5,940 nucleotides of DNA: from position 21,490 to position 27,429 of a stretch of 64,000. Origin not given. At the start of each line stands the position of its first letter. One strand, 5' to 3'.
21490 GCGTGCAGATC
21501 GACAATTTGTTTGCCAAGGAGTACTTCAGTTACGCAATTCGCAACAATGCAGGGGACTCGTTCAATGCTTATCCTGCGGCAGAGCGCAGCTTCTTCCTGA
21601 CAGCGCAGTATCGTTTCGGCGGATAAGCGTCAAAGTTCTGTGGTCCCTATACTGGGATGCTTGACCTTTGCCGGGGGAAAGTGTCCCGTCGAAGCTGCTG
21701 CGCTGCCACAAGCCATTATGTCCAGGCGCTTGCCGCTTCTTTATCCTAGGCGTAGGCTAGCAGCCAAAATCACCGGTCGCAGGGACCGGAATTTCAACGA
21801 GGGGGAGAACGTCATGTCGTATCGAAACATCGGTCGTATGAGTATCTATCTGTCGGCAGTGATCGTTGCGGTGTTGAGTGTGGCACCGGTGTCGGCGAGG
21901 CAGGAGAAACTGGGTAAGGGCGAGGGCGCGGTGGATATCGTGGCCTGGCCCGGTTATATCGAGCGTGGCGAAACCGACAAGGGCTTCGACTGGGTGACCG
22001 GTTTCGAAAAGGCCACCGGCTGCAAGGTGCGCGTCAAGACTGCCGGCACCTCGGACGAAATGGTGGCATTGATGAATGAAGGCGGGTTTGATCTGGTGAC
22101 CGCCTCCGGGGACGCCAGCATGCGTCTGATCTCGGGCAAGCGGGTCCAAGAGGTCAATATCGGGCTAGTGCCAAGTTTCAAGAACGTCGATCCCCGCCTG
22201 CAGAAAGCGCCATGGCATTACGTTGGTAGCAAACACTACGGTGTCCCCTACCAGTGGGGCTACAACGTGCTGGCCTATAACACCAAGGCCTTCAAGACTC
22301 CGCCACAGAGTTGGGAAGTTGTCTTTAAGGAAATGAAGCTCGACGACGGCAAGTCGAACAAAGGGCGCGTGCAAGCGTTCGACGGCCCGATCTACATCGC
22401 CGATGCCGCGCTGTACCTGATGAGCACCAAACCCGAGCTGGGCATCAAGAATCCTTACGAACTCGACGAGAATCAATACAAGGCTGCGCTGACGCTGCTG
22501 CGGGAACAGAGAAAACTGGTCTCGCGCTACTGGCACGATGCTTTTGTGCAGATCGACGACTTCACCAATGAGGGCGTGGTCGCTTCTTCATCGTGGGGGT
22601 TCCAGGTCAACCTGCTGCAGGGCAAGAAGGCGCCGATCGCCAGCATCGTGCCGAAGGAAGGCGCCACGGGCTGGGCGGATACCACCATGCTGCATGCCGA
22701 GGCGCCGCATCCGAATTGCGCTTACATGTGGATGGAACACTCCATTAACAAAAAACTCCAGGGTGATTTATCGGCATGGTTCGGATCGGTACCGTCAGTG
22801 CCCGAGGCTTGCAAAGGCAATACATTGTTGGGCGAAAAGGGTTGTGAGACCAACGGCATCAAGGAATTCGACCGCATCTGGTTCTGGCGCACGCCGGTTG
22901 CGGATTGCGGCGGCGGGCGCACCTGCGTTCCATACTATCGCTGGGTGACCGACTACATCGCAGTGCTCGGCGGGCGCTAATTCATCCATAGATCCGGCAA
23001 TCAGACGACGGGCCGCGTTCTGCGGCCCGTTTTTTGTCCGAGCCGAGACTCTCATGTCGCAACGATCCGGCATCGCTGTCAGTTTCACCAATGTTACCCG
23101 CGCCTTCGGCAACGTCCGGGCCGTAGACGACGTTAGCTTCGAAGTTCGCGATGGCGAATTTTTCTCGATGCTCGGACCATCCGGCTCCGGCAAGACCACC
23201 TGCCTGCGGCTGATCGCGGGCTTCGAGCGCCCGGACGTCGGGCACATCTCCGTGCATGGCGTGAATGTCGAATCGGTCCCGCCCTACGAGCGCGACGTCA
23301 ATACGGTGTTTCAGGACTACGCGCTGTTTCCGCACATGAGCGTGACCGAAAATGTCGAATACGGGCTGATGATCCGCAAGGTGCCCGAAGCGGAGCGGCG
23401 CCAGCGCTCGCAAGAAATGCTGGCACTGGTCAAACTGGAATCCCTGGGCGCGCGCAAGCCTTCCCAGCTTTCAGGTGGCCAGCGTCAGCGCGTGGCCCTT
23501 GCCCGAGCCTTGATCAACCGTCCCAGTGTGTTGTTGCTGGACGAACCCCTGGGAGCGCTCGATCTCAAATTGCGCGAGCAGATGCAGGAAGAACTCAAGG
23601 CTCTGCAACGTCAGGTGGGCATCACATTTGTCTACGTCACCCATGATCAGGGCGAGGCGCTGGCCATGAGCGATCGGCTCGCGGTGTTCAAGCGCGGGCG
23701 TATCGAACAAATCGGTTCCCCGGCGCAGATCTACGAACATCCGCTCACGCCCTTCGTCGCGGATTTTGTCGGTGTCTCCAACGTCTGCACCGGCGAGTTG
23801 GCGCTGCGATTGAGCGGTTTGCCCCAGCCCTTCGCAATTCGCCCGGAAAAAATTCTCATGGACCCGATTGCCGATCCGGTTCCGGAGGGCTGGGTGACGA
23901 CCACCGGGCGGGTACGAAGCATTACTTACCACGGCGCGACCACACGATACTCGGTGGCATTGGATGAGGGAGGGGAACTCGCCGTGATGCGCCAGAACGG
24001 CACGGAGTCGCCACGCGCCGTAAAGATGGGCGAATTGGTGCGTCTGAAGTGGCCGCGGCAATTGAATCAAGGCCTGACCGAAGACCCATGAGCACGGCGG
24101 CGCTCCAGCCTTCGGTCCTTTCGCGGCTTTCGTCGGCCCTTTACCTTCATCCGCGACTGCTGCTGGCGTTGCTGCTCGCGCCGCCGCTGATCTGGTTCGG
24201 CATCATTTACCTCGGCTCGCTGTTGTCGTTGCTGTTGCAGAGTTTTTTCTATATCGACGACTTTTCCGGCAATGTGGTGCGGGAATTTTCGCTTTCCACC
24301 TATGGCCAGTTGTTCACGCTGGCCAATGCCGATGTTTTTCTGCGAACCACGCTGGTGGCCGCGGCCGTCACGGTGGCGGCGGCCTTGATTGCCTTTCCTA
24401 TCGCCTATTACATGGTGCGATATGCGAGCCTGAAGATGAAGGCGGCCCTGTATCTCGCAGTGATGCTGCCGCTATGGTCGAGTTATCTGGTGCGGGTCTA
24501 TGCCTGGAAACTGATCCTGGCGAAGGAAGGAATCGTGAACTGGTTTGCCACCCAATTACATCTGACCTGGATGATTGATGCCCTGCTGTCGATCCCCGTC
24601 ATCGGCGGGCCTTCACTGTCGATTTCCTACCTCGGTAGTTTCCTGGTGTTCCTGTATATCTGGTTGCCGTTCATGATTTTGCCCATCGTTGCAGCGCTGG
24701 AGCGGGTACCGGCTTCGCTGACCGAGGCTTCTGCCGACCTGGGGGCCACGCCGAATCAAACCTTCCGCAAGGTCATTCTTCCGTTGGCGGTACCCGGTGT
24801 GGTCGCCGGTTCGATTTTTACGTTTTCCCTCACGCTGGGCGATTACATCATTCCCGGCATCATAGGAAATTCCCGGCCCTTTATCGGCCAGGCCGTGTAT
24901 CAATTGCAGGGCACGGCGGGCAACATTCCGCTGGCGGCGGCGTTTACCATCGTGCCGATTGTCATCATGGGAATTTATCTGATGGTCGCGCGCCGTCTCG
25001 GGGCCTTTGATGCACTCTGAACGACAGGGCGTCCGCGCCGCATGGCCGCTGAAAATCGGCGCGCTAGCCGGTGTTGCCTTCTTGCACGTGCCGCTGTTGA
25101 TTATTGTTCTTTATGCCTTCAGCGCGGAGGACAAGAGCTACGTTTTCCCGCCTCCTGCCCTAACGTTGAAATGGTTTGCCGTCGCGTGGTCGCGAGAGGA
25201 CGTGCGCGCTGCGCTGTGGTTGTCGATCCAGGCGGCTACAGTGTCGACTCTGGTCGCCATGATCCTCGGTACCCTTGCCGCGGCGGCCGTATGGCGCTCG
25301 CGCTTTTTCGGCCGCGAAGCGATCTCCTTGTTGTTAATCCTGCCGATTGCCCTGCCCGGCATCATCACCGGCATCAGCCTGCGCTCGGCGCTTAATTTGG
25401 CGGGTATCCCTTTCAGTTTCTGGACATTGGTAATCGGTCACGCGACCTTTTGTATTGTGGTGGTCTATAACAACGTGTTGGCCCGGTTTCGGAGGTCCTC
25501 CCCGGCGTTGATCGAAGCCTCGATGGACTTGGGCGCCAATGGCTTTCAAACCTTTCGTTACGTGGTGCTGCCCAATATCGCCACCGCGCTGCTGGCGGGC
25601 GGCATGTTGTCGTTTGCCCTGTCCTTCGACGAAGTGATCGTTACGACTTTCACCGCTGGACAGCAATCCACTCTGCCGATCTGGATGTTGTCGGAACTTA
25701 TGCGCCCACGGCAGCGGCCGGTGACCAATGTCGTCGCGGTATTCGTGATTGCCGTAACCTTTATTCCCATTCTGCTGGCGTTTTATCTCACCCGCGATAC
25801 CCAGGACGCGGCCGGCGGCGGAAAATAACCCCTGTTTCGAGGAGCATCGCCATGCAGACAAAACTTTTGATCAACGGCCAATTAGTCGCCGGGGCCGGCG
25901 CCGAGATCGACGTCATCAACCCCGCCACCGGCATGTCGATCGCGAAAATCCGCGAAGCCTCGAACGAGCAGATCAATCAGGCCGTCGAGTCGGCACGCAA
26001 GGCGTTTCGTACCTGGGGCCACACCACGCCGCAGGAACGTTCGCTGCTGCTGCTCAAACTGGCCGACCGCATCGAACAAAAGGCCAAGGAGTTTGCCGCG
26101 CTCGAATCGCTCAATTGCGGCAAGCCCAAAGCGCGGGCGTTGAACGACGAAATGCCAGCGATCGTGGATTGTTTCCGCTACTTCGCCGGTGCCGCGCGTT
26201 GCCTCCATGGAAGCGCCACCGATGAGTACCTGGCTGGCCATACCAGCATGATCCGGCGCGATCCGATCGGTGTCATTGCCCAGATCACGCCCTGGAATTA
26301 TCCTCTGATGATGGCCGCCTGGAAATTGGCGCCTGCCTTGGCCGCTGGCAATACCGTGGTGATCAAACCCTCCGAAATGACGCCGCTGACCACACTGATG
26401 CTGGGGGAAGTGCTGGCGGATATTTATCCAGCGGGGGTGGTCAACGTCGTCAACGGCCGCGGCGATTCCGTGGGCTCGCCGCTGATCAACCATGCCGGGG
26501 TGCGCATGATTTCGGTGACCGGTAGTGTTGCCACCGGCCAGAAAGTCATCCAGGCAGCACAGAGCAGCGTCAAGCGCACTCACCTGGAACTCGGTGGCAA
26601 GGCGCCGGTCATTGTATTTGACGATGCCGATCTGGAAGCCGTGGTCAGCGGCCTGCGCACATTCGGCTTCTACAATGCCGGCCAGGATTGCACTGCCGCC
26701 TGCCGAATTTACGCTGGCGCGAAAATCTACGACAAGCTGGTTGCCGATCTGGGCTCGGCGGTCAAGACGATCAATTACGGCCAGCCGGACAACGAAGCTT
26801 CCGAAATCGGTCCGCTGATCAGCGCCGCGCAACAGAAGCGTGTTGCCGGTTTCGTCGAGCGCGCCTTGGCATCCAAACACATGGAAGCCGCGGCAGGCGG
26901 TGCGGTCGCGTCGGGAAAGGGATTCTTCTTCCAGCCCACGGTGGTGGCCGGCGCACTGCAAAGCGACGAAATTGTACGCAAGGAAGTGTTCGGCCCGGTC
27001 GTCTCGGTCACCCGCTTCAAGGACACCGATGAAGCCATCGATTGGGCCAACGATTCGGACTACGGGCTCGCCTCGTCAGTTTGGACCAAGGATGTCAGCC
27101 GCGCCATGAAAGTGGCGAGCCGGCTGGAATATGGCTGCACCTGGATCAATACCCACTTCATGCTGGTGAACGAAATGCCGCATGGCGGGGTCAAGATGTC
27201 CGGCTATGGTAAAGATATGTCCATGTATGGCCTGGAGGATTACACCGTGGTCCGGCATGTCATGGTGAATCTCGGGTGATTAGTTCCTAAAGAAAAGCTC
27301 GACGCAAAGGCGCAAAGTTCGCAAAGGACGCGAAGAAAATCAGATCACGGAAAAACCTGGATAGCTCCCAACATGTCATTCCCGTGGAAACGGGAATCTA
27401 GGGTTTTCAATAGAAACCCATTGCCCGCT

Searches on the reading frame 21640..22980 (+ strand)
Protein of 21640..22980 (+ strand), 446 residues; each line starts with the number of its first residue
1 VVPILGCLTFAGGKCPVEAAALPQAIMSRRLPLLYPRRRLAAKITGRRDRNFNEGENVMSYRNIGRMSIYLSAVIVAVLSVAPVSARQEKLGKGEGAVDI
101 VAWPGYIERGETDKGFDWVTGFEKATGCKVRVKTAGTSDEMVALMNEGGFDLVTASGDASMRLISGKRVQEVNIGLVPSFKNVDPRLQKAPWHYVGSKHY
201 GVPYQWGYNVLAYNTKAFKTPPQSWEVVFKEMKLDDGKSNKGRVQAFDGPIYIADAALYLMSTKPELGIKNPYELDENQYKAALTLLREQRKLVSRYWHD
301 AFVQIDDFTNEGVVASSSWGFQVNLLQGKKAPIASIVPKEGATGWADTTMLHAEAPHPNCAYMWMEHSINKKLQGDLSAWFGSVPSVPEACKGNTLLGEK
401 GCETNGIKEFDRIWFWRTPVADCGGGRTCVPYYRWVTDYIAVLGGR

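Call 95: search_protein_families(library=pfam, proteins=[window:21640-22980:+], max_evalue=0.00001)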
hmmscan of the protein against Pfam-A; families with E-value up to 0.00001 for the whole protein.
window:21640-22980:+ (446 aa): 2 families
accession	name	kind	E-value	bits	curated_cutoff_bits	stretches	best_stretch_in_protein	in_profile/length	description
PF13416.11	SBP_bac_8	-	4.8e-20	72.9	27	1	118-390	2-265/279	Bacterial extracellular solute-binding protein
PF13343.11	SBP_bac_6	-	1.6e-09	38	24.6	1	158-388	19-221/245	Bacterial extracellular solute-binding protein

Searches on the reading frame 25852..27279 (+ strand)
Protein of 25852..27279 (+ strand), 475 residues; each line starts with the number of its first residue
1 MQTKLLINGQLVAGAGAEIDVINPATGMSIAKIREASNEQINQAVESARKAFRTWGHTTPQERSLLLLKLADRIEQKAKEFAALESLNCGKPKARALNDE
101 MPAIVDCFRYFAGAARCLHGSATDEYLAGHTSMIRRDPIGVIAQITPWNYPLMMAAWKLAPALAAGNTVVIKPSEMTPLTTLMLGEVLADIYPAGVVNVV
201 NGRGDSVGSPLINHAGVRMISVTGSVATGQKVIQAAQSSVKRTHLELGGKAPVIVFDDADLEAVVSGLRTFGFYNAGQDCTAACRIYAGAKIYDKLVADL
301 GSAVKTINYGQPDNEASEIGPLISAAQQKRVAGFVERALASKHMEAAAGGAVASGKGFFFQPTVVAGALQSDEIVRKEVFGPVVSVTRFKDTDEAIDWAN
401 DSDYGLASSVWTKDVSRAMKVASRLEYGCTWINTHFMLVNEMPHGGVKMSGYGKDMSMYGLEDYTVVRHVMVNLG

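Call 12: find_encoding_contigs(protein=window:25852-27279:+, flank=3000, max_places=8)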
Protein window:25852-27279:+ (475 aa): 10 contigs read that carry it; 4 places shown.
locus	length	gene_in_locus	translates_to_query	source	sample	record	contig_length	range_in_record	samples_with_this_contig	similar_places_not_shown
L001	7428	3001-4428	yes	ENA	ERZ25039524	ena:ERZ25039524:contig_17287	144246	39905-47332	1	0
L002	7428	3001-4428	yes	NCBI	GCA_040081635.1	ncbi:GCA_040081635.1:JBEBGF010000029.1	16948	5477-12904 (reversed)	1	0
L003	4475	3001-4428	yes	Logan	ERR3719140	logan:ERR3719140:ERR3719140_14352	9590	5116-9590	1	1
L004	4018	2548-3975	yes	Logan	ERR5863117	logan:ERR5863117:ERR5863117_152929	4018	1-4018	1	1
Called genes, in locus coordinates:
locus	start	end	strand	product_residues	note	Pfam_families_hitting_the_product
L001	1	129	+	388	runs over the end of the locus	PF13416:SBP_bac_8, PF13343:SBP_bac_6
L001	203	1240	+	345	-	PF00005:ABC_tran, PF13304:AAA_21 (faint), PF08402:TOBE_2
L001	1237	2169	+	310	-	PF00528:BPD_transp_1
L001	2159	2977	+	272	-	PF00528:BPD_transp_1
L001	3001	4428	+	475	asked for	PF00171:Aldedh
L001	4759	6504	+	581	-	PF00664:ABC_membrane, PF13401:AAA_22 (faint), PF00005:ABC_tran, PF02463:SMC_N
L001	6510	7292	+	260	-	-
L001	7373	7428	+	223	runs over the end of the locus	PF13468:Glyoxalase_3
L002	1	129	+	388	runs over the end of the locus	PF13416:SBP_bac_8, PF13343:SBP_bac_6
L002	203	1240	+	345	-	PF00005:ABC_tran, PF13304:AAA_21 (faint), PF08402:TOBE_2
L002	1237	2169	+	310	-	PF00528:BPD_transp_1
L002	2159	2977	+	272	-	PF00528:BPD_transp_1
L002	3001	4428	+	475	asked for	PF00171:Aldedh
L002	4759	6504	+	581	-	PF00664:ABC_membrane, PF13401:AAA_22 (faint), PF00005:ABC_tran, PF02463:SMC_N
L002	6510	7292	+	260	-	-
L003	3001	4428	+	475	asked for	PF00171:Aldedh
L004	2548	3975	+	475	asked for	PF00171:Aldedh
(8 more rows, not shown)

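Call 13: search_protein_families(library=pfam, proteins=[window:25852-27279:+])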
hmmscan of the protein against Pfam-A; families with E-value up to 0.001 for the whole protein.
window:25852-27279:+ (475 aa): 1 family
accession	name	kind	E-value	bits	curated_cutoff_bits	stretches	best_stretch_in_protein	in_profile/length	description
PF00171.27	Aldedh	-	1.1e-165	552.1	23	1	14-470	4-461/461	Aldehyde dehydrogenase family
